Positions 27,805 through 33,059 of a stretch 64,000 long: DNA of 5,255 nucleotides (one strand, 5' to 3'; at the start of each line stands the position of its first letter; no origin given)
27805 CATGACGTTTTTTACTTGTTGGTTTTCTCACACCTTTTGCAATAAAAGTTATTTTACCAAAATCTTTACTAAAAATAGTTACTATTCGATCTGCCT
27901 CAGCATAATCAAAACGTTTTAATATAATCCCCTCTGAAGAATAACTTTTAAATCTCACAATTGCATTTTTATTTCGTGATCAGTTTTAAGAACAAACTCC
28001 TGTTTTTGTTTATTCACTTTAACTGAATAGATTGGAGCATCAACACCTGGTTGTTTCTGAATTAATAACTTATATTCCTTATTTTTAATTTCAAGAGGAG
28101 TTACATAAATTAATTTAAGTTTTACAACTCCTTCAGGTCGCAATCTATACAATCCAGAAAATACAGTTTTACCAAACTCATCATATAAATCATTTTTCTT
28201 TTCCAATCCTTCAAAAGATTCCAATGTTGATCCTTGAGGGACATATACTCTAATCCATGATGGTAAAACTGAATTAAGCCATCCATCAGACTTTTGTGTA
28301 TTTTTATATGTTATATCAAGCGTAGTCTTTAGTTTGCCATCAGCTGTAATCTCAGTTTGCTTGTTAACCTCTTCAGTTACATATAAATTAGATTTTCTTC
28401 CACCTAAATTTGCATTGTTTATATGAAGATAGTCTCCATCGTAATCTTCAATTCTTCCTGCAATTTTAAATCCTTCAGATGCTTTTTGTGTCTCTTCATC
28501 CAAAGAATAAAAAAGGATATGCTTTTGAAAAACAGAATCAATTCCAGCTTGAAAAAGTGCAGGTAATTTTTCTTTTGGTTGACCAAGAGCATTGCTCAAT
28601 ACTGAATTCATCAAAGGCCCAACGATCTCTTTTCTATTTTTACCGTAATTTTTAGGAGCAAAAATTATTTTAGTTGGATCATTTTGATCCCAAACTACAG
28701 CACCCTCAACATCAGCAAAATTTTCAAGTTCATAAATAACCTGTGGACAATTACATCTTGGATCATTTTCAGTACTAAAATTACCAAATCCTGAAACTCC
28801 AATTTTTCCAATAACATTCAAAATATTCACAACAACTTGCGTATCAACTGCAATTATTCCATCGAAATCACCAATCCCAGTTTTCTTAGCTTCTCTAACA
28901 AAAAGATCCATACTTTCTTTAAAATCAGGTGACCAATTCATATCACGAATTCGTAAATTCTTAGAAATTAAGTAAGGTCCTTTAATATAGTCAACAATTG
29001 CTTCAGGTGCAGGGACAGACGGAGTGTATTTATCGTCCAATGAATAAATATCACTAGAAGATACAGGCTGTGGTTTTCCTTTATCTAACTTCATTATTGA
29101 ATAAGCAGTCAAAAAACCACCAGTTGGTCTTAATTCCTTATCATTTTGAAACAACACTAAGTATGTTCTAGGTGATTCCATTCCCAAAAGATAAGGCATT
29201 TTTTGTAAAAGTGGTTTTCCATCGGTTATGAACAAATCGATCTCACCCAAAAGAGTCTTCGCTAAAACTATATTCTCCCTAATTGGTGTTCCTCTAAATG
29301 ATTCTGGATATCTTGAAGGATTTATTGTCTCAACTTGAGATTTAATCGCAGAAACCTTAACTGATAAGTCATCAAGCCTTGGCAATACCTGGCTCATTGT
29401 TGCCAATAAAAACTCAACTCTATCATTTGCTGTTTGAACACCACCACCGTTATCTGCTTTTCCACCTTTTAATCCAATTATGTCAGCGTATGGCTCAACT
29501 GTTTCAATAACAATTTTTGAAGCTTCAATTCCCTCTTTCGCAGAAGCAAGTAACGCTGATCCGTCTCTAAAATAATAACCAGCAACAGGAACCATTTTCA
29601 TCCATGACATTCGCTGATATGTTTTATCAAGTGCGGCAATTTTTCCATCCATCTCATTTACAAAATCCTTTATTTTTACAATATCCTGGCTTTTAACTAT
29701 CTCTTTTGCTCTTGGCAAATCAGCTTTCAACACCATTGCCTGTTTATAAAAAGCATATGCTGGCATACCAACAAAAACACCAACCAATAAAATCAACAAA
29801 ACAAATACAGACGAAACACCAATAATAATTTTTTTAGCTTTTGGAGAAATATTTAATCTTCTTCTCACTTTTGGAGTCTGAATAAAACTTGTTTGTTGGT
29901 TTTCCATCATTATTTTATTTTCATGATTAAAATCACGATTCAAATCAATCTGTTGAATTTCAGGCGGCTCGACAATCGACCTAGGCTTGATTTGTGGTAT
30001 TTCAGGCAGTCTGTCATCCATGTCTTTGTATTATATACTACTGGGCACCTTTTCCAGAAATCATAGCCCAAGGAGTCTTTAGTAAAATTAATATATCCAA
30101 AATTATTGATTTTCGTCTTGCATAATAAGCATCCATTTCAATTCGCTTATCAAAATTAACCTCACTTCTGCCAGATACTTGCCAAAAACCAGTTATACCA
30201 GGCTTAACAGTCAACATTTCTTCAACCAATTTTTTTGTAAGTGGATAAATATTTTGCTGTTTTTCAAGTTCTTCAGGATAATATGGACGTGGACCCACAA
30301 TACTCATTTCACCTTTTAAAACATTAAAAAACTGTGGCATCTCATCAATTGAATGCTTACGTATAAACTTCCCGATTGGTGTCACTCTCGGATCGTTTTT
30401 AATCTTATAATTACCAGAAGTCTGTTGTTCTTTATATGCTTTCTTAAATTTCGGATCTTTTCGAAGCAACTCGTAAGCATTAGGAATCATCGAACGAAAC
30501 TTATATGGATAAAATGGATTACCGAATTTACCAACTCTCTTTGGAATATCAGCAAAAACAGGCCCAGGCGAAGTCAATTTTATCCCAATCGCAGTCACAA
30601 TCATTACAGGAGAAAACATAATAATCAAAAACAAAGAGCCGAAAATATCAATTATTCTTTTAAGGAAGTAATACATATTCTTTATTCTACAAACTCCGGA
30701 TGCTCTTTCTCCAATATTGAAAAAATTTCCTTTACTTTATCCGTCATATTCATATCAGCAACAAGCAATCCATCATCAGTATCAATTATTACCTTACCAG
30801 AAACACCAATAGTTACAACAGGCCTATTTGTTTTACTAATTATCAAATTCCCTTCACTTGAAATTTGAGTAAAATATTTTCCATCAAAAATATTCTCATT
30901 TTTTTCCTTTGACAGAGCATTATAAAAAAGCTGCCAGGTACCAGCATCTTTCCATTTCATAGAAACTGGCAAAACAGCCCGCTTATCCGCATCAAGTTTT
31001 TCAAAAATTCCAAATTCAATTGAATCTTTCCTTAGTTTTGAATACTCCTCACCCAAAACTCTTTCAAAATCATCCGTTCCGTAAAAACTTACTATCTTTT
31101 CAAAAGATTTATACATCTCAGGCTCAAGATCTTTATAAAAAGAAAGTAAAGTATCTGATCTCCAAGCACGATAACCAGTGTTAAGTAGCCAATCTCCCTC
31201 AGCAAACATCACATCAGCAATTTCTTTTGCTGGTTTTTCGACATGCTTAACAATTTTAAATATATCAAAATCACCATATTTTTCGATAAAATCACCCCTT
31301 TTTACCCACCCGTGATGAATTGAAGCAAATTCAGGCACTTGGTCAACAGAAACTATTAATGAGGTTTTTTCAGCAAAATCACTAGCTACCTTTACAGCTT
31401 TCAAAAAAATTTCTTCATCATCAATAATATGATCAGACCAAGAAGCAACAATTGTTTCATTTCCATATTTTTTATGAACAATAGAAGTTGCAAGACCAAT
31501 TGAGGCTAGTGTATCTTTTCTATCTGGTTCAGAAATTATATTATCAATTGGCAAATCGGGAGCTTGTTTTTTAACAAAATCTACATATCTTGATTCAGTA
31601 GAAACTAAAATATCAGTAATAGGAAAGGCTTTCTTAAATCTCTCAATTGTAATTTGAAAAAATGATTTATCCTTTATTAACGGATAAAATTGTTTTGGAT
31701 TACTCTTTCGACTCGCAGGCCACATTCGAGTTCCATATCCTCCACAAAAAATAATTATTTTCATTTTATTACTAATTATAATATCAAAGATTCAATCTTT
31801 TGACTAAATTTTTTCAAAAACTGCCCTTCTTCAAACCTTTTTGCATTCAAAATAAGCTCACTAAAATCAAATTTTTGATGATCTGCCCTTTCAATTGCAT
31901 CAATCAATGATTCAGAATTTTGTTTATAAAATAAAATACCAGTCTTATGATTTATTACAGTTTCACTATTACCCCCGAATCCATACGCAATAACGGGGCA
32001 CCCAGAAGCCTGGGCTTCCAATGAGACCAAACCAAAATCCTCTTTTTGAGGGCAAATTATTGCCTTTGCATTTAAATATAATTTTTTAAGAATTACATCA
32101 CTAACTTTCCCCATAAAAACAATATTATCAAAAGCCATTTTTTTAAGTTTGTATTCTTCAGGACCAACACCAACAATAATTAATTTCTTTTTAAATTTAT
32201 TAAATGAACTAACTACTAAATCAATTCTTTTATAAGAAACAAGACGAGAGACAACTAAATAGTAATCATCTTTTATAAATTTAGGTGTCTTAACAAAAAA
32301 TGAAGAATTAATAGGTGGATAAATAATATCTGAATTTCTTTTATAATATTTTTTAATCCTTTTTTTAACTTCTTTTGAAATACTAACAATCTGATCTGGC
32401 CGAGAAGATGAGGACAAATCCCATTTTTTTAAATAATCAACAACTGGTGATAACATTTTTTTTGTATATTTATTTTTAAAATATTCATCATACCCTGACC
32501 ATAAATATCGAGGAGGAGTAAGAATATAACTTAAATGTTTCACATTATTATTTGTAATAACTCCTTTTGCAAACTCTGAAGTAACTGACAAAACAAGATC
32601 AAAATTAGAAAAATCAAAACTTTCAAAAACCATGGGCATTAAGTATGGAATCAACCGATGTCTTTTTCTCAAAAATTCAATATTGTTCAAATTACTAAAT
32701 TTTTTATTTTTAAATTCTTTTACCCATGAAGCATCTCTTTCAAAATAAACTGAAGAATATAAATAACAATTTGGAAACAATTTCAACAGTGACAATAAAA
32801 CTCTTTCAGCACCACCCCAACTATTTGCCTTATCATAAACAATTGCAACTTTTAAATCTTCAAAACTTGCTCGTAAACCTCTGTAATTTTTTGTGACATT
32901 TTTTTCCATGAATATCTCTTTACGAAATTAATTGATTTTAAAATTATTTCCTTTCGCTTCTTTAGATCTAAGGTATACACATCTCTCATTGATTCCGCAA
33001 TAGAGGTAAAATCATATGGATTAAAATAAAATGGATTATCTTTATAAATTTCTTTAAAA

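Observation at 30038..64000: A roughly 34-kb, almost fully co-directional surface-glycan factory with an atypical mix of Wzx/Wzy and GT-C machinery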

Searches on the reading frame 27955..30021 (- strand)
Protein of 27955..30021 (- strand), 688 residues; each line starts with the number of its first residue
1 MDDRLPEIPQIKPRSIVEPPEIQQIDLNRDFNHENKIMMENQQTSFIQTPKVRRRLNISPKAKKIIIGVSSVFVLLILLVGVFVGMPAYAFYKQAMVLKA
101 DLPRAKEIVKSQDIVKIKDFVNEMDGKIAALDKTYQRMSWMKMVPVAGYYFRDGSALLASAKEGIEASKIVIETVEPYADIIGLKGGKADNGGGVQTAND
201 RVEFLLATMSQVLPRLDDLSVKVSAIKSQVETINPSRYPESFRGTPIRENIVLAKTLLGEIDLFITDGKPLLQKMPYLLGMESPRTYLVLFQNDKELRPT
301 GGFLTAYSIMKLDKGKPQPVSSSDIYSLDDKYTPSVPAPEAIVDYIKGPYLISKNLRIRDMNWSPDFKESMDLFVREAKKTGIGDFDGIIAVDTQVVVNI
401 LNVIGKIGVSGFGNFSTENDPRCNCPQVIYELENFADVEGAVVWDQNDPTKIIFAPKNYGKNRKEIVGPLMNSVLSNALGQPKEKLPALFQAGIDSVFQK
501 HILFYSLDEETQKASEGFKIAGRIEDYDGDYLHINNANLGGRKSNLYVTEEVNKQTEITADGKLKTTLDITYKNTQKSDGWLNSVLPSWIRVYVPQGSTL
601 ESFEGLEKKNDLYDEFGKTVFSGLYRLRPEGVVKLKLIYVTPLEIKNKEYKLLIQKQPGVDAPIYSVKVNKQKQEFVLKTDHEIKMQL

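Call 5: search_protein_families(library=pfam, proteins=[window:27955-30021:-], max_evalue=0.01)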
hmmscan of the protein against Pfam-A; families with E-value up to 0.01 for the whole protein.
window:27955-30021:- (688 aa): 1 family
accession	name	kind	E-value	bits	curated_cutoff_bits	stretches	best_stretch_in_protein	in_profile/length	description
PF13196.11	DUF4012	-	3.2e-22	80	28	1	283-412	2-127/144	Protein of unknown function (DUF4012)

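Call 39: search_protein_families(library=ncbifam, proteins=[window:27955-30021:-], max_evalue=0.001)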
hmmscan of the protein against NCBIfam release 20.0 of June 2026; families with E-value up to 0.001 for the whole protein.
window:27955-30021:- (688 aa): 0 families

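Call 75: find_related_loci(query=window:27955-30021:-, collection=metagenome_contigs, flank=10000)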
Query window:27955-30021:- (688 aa) in metagenome_contigs; peptide patterns used: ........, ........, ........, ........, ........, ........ (x = any residue, [..] = any of these).
360 stretches matched a pattern; 191 encode a relative of the query (tblastn E <= 1e-3); the best 80 are kept; 80 distinct loci.
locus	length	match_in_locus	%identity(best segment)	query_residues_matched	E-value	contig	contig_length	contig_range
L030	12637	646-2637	52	8-688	0e+0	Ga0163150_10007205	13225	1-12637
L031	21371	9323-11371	52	7-688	0e+0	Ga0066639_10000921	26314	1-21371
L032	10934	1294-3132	55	69-683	0e+0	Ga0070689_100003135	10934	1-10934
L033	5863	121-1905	56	88-683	0e+0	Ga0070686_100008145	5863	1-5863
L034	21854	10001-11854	54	65-688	0e+0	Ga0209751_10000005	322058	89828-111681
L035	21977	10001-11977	51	7-681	0e+0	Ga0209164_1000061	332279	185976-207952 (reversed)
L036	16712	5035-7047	52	5-688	0e+0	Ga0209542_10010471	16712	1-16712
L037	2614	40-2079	51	7-688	0e+0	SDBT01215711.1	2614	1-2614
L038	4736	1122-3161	51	7-688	0e+0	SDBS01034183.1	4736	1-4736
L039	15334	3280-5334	51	7-688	0e+0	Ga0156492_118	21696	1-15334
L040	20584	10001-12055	51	7-688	0e+0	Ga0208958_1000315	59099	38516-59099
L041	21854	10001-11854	53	73-688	0e+0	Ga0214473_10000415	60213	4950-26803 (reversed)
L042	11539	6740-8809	50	3-688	0e+0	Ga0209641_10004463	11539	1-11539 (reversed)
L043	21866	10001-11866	54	62-688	0e+0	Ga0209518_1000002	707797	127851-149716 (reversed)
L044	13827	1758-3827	49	2-688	0e+0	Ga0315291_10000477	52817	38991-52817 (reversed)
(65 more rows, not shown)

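Call 80: search_solved_structures(query=window:27955-30021:-, max_evalue=1)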
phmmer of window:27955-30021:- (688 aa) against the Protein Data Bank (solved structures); distinct sequences matched with E-value up to 1: 3.
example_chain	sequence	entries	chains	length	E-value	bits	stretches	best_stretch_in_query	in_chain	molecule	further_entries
8h2i_bG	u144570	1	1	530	0.28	12.6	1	289-349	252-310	P1v1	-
1jmm_A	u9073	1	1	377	0.43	12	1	524-589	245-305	protein I/II V-region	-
6tzl_A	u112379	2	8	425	0.45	11.9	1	524-589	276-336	Surface protein adhesin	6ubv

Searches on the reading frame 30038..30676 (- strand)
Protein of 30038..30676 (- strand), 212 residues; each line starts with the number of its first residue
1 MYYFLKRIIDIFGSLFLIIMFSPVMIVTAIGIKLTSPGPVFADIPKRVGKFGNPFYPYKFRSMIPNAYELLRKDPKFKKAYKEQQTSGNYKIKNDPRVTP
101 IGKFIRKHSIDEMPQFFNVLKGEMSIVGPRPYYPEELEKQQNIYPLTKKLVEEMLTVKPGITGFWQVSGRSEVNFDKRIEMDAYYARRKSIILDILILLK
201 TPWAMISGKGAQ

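Call 5: search_protein_families(library=pfam, proteins=[window:30038-30676:-], max_evalue=0.01)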
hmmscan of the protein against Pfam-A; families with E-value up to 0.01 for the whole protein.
window:30038-30676:- (212 aa): 1 family
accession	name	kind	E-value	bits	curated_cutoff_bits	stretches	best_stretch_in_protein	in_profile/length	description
PF02397.22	Bac_transf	-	9.8e-61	204.8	27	1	6-206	1-178/179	Bacterial sugar transferase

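Call 39: search_protein_families(library=ncbifam, proteins=[window:30038-30676:-], max_evalue=0.001)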
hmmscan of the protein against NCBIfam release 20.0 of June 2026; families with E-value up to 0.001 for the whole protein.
window:30038-30676:- (212 aa): 10 families
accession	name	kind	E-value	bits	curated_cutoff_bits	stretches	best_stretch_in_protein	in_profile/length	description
TIGR03025.1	EPS_sugtrans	subfamily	6.6e-77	259.6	295.55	1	3-211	255-444/445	exopolysaccharide biosynthesis polyprenyl glycosylphosphotransferase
TIGR03022.1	WbaP_sugtrans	subfamily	1.9e-70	238.4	403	1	4-211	257-455/456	undecaprenyl-phosphate galactose phosphotransferase WbaP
NF052601.1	undeca_RfbP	equivalog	1.2e-64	217.9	330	1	4-206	43-236/244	undecaprenyl-phosphate galactose phosphotransferase family protein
TIGR03023.1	WcaJ_sugtrans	equivalog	9.3e-63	213.1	410.75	1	3-211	260-452/453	undecaprenyl-phosphate glucose phosphotransferase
NF041877.1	EPS_EpsZ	equivalog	1.1e-57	195.8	800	1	5-211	265-458/459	exopolysaccharide biosynthesis polyisoprenyl-phosphate hexose-1-phosphate transferase EpsZ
NF011751.0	PRK15204.1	equivalog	7.1e-49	166.7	907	1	4-210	278-474/476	undecaprenyl-phosphate galactose phosphotransferase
TIGR03013.1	EpsB_2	subfamily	1.2e-47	163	393.35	1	4-211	253-442/443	TIGR03013 family XrtA/PEP-CTERM system glycosyltransferase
NF007518.0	PRK10124.1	equivalog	6.6e-37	127.3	684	1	4-201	272-453/464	undecaprenyl-phosphate glucose phosphotransferase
NF050817.1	PolSacchBiosHfsE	equivalog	2.8e-31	108.8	750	1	4-201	270-455/467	polysaccharide biosynthesis protein HfsE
NF045514.1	glycotran_HepC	equivalog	1.3e-22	80.2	140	1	4-132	115-212/220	heterocyst development glycosyltransferase HepC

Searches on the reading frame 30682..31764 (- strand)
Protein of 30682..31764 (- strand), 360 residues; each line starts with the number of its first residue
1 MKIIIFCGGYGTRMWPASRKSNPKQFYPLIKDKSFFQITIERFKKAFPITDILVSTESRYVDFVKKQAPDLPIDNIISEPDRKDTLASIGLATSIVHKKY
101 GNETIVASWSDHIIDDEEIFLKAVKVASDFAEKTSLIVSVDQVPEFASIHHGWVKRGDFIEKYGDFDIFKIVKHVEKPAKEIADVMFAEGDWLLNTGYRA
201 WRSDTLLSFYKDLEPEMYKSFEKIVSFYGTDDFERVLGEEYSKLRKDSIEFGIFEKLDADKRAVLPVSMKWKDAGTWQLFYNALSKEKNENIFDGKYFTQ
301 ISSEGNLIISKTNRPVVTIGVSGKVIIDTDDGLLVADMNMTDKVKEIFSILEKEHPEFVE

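Call 5: search_protein_families(library=pfam, proteins=[window:30682-31764:-], max_evalue=0.01)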
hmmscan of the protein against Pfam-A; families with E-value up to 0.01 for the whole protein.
window:30682-31764:- (360 aa): 3 families
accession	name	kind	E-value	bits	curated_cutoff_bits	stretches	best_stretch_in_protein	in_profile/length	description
PF00483.29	NTP_transferase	-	3e-21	76.5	21.2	1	3-288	2-243/245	Nucleotidyl transferase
PF22640.1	ManC_GMP_beta-helix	-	2.4e-08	34.2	27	1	306-348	10-52/55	MannoseP isomerase/GMP-like beta-helix domain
PF12804.13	NTP_transf_3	-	8.8e-05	23.2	27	1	4-95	2-82/160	MobA-like NTP transferase domain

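Call 39: search_protein_families(library=ncbifam, proteins=[window:30682-31764:-], max_evalue=0.001)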
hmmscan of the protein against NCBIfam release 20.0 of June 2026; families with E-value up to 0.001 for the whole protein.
window:30682-31764:- (360 aa): 6 families
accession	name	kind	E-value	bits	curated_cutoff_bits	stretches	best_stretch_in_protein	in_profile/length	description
TIGR01479.1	GMP_PMI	equivalog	1.6e-63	215.1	372.95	1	4-355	4-349/467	mannose-1-phosphate guanylyltransferase/mannose-6-phosphate isomerase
NF012004.0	PRK15460.1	equivalog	6.5e-44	150.4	859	1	4-349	9-353/478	mannose-1-phosphate guanyltransferase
TIGR01099.1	galU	equivalog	3e-09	36.8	326.8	0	1-58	2-56/261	UTP--glucose-1-phosphate uridylyltransferase GalU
NF001183.0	PRK00155.1-3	subfamily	3.6e-06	26.4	166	1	5-70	6-67/237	D-ribitol-5-phosphate cytidylyltransferase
TIGR03992.1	Arch_glmU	subfamily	7.9e-06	25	292.1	1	1-121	1-116/393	bifunctional sugar-1-phosphate nucleotidylyltransferase/acetyltransferase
NF006899.0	PRK09382.1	equivalog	0.00089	18.5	417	0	2-84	8-86/387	bifunctional 2-C-methyl-D-erythritol 4-phosphate cytidylyltransferase/2-C-methyl-D-erythritol 2,4-cyclodiphosphate synthase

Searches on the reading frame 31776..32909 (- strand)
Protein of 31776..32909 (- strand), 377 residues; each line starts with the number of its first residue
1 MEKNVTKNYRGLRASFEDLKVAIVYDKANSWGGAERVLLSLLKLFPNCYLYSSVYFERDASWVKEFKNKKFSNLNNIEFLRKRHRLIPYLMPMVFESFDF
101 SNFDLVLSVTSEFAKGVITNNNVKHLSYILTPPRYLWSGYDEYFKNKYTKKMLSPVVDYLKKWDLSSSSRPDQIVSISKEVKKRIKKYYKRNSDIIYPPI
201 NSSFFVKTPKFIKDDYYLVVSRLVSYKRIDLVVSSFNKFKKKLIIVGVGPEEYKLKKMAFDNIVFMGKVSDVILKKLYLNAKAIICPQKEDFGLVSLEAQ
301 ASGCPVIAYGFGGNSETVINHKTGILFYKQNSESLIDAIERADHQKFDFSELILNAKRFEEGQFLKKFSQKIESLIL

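Call 5: search_protein_families(library=pfam, proteins=[window:31776-32909:-], max_evalue=0.01)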
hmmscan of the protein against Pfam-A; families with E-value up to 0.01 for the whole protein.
window:31776-32909:- (377 aa): 3 families
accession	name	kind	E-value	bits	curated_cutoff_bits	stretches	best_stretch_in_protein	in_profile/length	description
PF00534.26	Glycos_transf_1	-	9.1e-28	97.4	26.4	1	207-344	8-157/172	Glycosyl transferases group 1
PF13692.12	Glyco_trans_1_4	-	2.3e-21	77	27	1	217-341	4-138/142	Glycosyl transferases group 1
PF13439.12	Glyco_transf_4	-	0.0034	17.9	28.5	0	82-202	52-168/170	Glycosyltransferase Family 4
